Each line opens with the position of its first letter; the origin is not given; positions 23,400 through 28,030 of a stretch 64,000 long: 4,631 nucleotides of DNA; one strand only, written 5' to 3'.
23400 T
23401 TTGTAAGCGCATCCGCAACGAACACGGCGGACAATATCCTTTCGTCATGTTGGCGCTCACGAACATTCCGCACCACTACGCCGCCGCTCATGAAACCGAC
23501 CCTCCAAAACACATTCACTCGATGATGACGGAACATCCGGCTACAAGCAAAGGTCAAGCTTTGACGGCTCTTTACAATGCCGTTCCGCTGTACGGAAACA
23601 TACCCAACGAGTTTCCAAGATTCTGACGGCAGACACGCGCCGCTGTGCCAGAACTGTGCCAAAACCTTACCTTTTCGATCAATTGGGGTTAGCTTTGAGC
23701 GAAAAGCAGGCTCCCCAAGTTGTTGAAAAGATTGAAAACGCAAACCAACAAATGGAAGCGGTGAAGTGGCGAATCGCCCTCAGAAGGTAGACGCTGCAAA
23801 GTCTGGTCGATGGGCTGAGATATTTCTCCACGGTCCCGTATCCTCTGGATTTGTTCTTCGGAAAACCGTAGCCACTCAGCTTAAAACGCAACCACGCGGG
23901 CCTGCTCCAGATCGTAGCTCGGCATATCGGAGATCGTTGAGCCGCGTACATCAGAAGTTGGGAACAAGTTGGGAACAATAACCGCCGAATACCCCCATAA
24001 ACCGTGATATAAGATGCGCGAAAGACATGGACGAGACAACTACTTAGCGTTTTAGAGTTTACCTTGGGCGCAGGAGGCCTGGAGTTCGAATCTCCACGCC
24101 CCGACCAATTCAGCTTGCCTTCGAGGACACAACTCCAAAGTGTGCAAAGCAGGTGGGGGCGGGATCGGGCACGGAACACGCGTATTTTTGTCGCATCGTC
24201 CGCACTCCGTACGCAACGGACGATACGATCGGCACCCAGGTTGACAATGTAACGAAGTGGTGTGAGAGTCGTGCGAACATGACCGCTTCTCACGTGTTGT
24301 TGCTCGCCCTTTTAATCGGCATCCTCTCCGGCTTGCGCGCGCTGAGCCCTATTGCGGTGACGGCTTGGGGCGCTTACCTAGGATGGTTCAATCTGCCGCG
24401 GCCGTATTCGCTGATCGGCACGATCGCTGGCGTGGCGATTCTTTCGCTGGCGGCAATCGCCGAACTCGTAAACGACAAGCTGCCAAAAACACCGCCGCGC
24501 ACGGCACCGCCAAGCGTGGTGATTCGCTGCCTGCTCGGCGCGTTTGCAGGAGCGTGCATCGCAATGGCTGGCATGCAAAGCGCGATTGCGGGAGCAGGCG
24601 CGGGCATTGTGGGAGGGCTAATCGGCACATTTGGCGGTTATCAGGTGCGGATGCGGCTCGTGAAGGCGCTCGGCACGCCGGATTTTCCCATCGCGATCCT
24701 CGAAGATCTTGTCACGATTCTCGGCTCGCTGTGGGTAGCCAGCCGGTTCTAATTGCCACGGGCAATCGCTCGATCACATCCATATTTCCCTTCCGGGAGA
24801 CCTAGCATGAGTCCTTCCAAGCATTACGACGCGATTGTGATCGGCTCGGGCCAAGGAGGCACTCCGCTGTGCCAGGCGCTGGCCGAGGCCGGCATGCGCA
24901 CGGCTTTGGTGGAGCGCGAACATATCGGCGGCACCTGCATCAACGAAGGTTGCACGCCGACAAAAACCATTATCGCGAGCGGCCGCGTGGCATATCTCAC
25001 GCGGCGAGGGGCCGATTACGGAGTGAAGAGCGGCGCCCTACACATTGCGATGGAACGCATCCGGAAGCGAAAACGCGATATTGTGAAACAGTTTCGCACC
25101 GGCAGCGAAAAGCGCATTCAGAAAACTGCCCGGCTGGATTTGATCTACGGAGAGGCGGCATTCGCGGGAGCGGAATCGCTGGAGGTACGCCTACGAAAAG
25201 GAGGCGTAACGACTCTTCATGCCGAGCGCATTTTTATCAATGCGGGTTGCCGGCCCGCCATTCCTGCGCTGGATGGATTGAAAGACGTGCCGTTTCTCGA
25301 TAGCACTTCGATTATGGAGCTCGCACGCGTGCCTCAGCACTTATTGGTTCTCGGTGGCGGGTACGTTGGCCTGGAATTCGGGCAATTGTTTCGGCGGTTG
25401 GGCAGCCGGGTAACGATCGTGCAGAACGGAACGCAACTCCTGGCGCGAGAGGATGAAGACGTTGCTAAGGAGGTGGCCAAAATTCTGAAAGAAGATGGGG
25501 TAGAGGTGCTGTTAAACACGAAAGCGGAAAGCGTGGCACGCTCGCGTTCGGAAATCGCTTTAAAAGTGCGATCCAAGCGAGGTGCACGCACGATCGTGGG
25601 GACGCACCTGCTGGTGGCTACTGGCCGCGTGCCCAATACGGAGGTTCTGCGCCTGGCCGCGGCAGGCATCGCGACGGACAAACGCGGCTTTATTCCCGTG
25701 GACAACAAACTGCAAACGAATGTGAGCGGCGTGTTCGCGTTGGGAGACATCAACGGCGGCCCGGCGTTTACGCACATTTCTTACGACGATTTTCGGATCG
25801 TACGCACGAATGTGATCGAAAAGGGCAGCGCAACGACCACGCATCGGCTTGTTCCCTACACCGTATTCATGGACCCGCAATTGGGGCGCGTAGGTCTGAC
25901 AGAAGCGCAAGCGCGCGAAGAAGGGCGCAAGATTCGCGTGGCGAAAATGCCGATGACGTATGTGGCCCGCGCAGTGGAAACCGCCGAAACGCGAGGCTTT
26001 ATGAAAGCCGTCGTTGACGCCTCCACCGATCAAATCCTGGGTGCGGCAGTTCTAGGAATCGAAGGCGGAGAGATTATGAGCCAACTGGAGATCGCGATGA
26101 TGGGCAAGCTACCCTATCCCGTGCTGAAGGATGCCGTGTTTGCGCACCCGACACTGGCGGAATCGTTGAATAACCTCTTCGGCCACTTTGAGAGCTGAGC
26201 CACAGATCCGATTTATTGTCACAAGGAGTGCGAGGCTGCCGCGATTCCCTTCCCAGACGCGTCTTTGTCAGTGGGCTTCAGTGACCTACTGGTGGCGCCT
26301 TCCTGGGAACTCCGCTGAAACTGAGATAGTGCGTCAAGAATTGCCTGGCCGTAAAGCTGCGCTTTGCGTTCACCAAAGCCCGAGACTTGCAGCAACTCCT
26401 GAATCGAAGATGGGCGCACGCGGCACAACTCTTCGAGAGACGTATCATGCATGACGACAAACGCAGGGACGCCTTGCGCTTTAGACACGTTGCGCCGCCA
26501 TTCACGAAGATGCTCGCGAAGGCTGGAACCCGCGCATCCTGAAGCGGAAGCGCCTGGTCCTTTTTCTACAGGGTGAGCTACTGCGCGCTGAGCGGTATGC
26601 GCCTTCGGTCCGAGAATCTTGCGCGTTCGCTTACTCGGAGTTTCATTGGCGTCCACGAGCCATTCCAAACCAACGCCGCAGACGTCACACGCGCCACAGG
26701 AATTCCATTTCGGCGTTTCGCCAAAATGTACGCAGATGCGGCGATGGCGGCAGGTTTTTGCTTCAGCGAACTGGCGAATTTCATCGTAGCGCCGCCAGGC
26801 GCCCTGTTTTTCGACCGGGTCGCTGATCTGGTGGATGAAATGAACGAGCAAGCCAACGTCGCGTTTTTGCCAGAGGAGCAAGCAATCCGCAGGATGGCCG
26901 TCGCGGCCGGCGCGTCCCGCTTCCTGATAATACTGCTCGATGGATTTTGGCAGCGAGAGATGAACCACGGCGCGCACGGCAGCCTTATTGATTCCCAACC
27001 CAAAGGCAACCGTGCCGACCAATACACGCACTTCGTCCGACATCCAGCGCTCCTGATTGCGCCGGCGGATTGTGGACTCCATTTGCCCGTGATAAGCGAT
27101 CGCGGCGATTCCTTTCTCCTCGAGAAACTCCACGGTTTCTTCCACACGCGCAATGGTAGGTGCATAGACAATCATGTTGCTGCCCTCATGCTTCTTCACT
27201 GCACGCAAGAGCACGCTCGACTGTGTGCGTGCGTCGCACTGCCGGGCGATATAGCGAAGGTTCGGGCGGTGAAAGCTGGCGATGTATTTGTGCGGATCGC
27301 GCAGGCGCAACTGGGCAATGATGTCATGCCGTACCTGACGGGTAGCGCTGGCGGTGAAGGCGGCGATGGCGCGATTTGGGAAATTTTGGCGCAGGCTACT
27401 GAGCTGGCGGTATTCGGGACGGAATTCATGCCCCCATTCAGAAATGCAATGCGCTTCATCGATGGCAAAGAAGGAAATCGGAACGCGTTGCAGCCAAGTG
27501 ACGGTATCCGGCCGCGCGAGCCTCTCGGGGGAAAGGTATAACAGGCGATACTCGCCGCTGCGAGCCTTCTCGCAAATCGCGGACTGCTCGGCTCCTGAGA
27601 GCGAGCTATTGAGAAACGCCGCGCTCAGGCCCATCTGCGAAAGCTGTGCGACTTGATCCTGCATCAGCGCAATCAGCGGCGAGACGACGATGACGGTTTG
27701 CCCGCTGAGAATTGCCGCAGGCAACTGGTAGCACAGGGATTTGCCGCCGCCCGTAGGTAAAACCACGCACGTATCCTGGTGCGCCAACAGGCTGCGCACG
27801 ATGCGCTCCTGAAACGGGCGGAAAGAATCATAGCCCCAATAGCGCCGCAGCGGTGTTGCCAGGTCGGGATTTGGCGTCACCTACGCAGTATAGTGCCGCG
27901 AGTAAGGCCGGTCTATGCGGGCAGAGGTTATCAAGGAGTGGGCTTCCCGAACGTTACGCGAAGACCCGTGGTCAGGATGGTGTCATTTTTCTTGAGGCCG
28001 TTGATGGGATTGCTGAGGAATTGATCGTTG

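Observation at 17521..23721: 6.1-kb seven-gene accessory cassette bracketed by ~87-nt direct repeats with a 30-nt identical core, no integrase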

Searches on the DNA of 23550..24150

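Call 43: search_rna_families(source=window, start=23550, end=24150, threshold=evalue, max_evalue=10)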
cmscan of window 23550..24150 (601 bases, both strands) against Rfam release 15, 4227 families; matches with E-value up to 10: 1.
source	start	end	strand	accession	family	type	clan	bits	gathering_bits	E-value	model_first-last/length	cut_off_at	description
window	24067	24107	+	RF00023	tmRNA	Gene;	CL00001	14.2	47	0.0012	1-374/374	no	transfer-messenger RNA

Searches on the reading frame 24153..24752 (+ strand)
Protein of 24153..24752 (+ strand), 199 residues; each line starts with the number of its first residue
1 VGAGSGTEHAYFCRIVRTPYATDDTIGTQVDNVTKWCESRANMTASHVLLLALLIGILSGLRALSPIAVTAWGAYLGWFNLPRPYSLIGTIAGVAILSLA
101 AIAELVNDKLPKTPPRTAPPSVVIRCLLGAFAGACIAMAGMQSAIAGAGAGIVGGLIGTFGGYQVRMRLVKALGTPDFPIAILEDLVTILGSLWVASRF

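Call 11: search_protein_families(library=pfam, proteins=[window:24153-24752:+], max_evalue=0.01)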
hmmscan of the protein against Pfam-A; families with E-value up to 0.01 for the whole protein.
window:24153-24752:+ (199 aa): 1 family
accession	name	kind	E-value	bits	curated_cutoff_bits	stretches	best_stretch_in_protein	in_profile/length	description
PF13548.11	DUF4126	-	2.2e-08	34.5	27.5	1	49-193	1-149/175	Domain of unknown function (DUF4126)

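Call 35: find_encoding_contigs(protein=window:24153-24752:+, flank=10000, max_places=10)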
Protein window:24153-24752:+ (199 aa): no gene with exactly this product is on record in the collection.

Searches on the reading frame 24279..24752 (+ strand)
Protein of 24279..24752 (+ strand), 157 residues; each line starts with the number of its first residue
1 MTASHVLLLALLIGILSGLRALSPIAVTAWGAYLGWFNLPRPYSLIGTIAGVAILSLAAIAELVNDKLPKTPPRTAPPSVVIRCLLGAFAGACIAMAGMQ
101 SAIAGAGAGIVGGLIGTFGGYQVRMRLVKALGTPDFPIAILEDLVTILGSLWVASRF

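Call 38: find_encoding_contigs(protein=window:24279-24752:+, flank=10000, max_places=10)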
Protein window:24279-24752:+ (157 aa): no gene with exactly this product is on record in the collection.

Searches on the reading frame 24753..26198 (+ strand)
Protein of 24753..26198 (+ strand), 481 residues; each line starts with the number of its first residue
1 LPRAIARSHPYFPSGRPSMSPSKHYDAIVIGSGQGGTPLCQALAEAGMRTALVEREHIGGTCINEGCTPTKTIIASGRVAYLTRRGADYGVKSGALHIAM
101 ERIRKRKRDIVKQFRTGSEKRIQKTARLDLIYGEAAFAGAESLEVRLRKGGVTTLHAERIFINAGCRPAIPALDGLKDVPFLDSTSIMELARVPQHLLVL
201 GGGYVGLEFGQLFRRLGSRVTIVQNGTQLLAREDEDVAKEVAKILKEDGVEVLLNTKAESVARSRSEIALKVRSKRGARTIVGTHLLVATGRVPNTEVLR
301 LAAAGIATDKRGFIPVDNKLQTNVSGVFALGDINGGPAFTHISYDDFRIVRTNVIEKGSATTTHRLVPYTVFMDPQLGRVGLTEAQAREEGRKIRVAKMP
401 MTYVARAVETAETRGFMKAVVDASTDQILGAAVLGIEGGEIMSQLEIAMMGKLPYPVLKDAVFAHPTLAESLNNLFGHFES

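Call 11: search_protein_families(library=pfam, proteins=[window:24753-26198:+], max_evalue=0.01)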
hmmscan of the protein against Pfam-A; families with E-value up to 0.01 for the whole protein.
window:24753-26198:+ (481 aa): 11 families
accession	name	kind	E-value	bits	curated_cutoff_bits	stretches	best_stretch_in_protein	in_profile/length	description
PF07992.20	Pyr_redox_2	-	1.4e-57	195.8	26.1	1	25-343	1-287/291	Pyridine nucleotide-disulphide oxidoreductase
PF02852.28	Pyr_redox_dim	-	9.6e-29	100.2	25.3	1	367-474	1-108/110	Pyridine nucleotide-disulphide oxidoreductase, dimerisation domain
PF00070.33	Pyr_redox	-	2e-19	70.3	22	1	196-267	1-72/82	Pyridine nucleotide-disulphide oxidoreductase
PF13738.12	Pyr_redox_3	-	8.9e-09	35.4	30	1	154-331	122-305/305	Pyridine nucleotide-disulphide oxidoreductase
PF12831.13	FAD_oxidored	-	1.6e-05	24.9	27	1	26-105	1-70/416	FAD dependent oxidoreductase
PF01134.28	GIDA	-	4.4e-05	23.2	22.1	1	26-79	1-52/391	Glucose inhibited division protein A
PF13450.12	NAD_binding_8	-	4.8e-05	24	21.9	0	29-62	1-35/68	NAD(P)-binding Rossmann-like domain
PF13434.12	Lys_Orn_oxgnase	-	0.001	18.7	21.3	0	142-241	131-237/339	L-lysine 6-monooxygenase/L-ornithine 5-monooxygenase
PF01494.25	FAD_binding_3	-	0.0012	18.6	22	0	25-56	2-33/349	FAD binding domain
PF13478.12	XdhC_C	-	0.0031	18.5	29.7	0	197-239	1-43/125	XdhC Rossmann domain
PF02737.24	3HCDH_N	-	0.0087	16.4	22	0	198-251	3-56/180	3-hydroxyacyl-CoA dehydrogenase, NAD binding domain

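Call 39: find_encoding_contigs(protein=window:24804-26198:+, flank=10000, max_places=10)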
Protein window:24804-26198:+ (464 aa): no gene with exactly this product is on record in the collection.

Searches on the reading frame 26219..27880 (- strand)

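Call 11: search_protein_families(library=pfam, proteins=[window:26219-27880:-], max_evalue=0.01)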
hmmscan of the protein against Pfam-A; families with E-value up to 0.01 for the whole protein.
window:26219-27880:- (553 aa): 5 families
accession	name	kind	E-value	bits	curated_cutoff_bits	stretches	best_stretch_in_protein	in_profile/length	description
PF00270.35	DEAD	-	3.6e-30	105.3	26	1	21-183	1-164/167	DEAD/DEAH box helicase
PF00271.37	Helicase_C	-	2.6e-25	89.3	23.5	1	223-328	5-110/110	Helicase conserved C-terminal domain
PF00570.28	HRDC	-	9.5e-19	67.6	23.8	1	454-518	4-68/68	HRDC domain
PF16124.10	RecQ_Zn_bind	-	5.3e-11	43.5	25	1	340-401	2-65/66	RecQ zinc-binding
PF04851.21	ResIII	-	8.3e-06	26.2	22.5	1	20-177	4-160/164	Type III restriction enzyme, res subunit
